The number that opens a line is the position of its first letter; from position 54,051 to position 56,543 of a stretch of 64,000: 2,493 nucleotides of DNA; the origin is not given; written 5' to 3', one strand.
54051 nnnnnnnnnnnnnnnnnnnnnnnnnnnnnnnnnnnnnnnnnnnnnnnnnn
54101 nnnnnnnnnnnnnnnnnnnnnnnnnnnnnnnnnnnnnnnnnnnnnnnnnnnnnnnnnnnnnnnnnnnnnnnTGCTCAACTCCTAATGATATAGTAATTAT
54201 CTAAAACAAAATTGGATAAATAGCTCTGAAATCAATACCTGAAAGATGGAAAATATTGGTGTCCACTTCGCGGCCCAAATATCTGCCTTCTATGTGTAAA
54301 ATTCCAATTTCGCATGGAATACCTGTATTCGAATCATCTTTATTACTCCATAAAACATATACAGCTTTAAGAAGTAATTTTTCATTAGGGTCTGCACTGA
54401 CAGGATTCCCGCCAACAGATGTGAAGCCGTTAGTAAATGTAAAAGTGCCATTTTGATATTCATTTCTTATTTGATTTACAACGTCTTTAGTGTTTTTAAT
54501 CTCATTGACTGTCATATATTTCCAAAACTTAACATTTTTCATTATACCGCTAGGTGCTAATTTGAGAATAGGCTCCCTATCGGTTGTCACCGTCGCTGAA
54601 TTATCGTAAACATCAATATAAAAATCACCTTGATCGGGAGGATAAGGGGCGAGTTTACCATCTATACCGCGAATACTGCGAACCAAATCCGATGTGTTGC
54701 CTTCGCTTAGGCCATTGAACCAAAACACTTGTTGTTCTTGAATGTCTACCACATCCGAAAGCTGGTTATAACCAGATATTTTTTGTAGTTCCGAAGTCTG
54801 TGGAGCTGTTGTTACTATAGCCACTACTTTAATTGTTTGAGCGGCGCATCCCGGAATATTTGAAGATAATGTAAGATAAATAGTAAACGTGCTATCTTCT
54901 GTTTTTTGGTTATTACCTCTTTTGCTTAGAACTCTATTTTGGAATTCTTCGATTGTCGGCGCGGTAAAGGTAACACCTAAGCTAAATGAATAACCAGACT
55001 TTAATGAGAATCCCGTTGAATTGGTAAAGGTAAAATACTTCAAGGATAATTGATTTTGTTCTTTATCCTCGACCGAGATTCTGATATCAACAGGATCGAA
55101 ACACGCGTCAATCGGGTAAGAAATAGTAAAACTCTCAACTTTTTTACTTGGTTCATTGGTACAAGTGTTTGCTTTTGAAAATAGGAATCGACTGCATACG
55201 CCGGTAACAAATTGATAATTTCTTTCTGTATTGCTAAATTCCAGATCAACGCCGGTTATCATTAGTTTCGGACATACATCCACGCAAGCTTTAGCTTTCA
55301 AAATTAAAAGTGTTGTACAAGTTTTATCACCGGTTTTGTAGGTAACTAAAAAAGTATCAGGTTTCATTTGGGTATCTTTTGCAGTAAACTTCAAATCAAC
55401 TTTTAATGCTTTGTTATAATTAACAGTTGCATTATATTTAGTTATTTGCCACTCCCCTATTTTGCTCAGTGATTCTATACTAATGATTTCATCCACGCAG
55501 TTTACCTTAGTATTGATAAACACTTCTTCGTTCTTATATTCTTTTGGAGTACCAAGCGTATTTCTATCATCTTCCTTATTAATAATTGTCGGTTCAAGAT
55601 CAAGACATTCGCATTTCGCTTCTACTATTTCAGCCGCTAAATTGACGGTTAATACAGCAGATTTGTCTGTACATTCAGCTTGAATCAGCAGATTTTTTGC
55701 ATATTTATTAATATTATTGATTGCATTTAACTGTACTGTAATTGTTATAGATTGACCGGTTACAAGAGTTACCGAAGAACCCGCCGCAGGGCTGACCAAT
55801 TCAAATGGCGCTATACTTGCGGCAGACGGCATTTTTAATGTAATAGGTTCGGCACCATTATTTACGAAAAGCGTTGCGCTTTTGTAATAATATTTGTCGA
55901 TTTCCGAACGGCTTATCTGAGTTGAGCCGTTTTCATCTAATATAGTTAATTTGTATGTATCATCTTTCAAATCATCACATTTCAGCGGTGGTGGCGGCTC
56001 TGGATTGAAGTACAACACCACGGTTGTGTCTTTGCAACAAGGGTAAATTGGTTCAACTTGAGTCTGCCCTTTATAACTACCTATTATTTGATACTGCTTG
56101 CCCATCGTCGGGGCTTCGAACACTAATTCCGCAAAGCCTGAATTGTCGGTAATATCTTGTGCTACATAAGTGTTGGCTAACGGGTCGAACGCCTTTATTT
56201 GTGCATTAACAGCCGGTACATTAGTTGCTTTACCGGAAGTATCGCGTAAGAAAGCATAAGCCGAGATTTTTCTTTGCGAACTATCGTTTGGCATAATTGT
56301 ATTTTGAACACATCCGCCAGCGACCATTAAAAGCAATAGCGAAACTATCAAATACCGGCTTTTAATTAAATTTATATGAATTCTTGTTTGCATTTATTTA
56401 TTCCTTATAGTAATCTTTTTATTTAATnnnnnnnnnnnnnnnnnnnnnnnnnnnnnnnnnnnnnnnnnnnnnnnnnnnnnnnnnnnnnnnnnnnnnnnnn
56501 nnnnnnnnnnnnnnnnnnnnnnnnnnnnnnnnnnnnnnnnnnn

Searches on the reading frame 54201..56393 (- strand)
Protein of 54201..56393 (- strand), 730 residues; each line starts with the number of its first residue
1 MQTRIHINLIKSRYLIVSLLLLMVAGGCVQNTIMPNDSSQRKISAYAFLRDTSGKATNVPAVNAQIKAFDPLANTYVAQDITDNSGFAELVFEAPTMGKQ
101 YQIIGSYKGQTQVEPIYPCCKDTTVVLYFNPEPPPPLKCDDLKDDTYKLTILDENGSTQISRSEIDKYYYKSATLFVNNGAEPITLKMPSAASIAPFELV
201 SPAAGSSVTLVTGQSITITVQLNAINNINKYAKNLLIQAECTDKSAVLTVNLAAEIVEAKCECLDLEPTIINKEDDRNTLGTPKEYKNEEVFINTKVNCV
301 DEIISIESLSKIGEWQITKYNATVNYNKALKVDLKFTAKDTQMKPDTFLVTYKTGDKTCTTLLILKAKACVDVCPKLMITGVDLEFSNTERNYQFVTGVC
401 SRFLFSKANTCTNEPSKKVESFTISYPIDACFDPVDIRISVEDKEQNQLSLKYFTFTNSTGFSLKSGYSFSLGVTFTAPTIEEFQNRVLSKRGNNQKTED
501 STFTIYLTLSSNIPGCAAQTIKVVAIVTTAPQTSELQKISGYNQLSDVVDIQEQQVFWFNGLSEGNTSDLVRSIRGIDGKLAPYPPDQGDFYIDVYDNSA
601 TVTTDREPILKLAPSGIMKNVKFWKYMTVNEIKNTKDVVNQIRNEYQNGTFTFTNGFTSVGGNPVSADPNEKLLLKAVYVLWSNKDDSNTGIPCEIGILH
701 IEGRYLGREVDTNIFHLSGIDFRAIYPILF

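Call 8: search_protein_families(library=pfam, proteins=[window:54201-56393:-], max_evalue=0.001)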
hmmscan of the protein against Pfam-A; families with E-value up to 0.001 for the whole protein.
window:54201-56393:- (730 aa): 1 family
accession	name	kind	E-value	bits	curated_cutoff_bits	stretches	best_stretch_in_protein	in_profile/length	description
PF22544.2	HYDIN_VesB_CFA65-like_Ig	-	0.00038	21.1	25.5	0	169-251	20-98/100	HYDIN/CFA65/VesB-like, Ig-like domain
